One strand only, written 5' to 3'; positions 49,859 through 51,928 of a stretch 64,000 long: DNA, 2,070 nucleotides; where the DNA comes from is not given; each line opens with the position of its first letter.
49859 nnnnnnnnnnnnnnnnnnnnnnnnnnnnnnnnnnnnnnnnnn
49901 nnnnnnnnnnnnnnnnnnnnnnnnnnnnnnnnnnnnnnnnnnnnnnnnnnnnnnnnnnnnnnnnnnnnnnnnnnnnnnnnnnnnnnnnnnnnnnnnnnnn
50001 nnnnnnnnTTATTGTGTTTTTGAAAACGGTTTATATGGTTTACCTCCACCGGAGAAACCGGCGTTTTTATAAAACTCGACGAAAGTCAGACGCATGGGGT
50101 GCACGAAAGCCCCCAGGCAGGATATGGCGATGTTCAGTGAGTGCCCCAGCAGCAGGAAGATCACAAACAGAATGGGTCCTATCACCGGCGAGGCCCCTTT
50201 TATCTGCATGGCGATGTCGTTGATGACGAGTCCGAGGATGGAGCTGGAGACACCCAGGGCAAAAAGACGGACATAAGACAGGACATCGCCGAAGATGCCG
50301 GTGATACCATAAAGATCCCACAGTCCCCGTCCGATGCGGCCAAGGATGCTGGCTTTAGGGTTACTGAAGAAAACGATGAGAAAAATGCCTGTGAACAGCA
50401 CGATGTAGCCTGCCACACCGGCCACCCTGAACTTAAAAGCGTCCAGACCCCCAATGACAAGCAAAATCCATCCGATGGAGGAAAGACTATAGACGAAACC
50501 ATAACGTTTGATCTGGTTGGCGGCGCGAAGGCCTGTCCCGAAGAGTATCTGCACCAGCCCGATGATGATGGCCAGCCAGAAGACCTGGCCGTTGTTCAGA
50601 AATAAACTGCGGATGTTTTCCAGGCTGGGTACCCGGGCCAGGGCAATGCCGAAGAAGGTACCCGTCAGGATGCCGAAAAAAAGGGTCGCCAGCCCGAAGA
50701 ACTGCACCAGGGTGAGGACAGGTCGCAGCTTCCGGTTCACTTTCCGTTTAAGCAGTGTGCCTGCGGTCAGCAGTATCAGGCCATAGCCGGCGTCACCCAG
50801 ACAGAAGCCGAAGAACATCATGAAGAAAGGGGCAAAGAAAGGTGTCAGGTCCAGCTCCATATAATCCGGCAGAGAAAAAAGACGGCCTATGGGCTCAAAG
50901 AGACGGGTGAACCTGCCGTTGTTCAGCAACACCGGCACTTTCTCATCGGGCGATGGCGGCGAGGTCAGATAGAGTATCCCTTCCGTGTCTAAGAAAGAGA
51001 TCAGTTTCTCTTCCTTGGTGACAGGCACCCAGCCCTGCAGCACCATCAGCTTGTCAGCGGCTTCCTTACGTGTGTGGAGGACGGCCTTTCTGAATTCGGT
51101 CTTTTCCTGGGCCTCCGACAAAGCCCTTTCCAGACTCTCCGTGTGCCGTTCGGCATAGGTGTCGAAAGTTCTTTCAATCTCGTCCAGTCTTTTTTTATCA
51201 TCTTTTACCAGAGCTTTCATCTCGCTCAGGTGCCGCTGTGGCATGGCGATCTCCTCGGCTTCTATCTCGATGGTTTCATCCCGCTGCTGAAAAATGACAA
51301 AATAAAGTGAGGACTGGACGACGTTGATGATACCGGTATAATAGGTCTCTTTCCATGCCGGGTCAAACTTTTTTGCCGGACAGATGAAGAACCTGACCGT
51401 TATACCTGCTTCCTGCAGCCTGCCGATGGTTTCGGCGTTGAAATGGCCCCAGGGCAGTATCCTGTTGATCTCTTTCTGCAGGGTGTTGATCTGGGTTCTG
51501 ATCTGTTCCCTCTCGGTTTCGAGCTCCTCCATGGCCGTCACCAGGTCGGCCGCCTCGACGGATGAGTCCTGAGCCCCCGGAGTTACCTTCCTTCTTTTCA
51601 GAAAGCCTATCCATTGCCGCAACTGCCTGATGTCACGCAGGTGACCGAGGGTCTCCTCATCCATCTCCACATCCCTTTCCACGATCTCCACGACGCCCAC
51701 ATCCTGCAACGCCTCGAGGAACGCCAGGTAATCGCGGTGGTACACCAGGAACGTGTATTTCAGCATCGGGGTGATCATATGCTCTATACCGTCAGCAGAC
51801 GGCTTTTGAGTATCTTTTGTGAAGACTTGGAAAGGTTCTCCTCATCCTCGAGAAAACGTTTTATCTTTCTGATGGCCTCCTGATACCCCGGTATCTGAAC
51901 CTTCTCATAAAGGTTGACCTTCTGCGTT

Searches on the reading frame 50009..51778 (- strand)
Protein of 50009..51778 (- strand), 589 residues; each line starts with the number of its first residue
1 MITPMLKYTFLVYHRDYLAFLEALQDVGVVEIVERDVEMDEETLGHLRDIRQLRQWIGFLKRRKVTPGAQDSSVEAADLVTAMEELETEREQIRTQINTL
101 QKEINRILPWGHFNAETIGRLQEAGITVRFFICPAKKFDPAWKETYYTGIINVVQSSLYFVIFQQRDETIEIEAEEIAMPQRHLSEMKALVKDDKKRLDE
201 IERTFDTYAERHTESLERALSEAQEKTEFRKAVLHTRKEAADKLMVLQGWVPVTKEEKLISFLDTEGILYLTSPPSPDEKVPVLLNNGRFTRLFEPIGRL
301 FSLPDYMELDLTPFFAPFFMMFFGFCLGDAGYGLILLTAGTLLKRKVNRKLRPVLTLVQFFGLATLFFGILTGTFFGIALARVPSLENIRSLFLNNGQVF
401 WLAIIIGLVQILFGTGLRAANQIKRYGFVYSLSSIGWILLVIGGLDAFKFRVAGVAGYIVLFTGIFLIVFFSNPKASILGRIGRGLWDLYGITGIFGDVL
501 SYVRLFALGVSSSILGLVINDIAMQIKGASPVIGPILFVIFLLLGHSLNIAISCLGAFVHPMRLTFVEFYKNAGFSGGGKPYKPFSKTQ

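Call 13: search_protein_families(library=pfam, proteins=[window:50009-51778:-], max_evalue=0.01)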
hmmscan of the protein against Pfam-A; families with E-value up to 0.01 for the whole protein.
window:50009-51778:- (589 aa): 1 family
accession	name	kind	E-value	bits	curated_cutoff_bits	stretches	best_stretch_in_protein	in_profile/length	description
PF01496.24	V_ATPase_I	-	1.2e-18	66.9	30.7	2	182-344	246-414/815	V-type ATPase 116kDa subunit family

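Call 48: find_related_loci(query=window:50009-51778:-, collection=genome_contigs, flank=3000)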
Query window:50009-51778:- (589 aa) in genome_contigs; peptide patterns used: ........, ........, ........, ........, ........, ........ (x = any residue, [..] = any of these).
312 stretches matched a pattern; 215 encode a relative of the query (tblastn E <= 1e-3); the best 80 are kept; 80 distinct loci.
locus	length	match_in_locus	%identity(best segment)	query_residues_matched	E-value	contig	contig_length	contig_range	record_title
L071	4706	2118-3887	58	1-589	0e+0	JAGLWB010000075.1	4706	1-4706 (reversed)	MAG: Bacteroidales bacterium isolate RS_12_1 ZL285.bin.1.fa_75, whole genome shotgun sequence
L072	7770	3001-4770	58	1-589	0e+0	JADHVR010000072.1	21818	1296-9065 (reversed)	MAG: Bacteroidales bacterium isolate BS750m-G6 BS-750m-C3499, whole genome shotgun sequence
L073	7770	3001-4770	58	1-589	0e+0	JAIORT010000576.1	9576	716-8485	MAG: Bacteroidales bacterium isolate SMBSF25 20074_Bin_6_contigs_1_c_000000000790, whole genome shotgun sequence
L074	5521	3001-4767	47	1-587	0e+0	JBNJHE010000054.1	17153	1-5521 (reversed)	MAG: Bacteroidota bacterium isolate Y22_14dBSe1.bin.11 NODE_1383_length_17153_cov_20.385951, whole genome shotgun sequen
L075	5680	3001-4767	47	1-587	0e+0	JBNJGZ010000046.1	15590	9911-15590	MAG: Bacteroidota bacterium isolate Y22_30dBSd2.bin.61 NODE_2053_length_15590_cov_20.339294, whole genome shotgun sequen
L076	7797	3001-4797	49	1-589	0e+0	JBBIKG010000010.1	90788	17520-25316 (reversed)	MAG: Lentimicrobiaceae bacterium isolate CYF170214_bin_180 NODE_54_length_90788_cov_2.92613, whole genome shotgun sequen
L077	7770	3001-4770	52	1-586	0e+0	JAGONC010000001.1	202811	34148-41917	MAG: Lentimicrobiaceae bacterium isolate Go_SlDig_bin_446 Go_SlDig_95_length_202811_cov_6.194505, whole genome shotgun s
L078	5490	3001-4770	52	1-586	1e-177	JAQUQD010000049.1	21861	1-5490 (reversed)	MAG: Bacteroidales bacterium isolate STD1_41 NODE_5262_length_21861_cov_3.528205_Sandtown_D1, whole genome shotgun seque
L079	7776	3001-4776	48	1-587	6e-177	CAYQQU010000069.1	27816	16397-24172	MAG TPA_asm: uncultured Saprospiraceae bacterium isolate SRP141376_co3_105 genome assembly, contig: NODE_4476_length_278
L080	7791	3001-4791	47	1-587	4e-176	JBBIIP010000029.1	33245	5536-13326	MAG: Lentimicrobiaceae bacterium isolate CYS170214_bin_141 NODE_611_length_33245_cov_8.327930, whole genome shotgun sequ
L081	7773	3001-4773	48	1-587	5e-175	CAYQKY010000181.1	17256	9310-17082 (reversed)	MAG TPA_asm: uncultured Phaeodactylibacter sp. isolate SRP329715_co2_310 genome assembly, contig: NODE_6374_length_17256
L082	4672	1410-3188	48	1-589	3e-180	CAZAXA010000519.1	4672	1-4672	MAG TPA_asm: uncultured Phaeodactylibacter sp. isolate SRP329715_co2_390 genome assembly, contig: NODE_31868_length_4672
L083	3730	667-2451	48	1-587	0e+0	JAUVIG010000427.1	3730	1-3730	MAG: Chlorobiota bacterium isolate CSMAG_422 CSMAG_422_k127_5605327_length_3730_cov_16.0000, whole genome shotgun sequen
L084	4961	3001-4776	46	1-588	1e-174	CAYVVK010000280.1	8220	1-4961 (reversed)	MAG TPA_asm: uncultured Phaeodactylibacter sp. isolate SRP141376_co3_35 genome assembly, contig: NODE_23485_length_8220_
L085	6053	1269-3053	47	1-586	2e-173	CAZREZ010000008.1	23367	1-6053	MAG TPA_asm: uncultured Bacteroidales bacterium isolate binchicken_co181_636 genome assembly, contig: NODE_3252_length_2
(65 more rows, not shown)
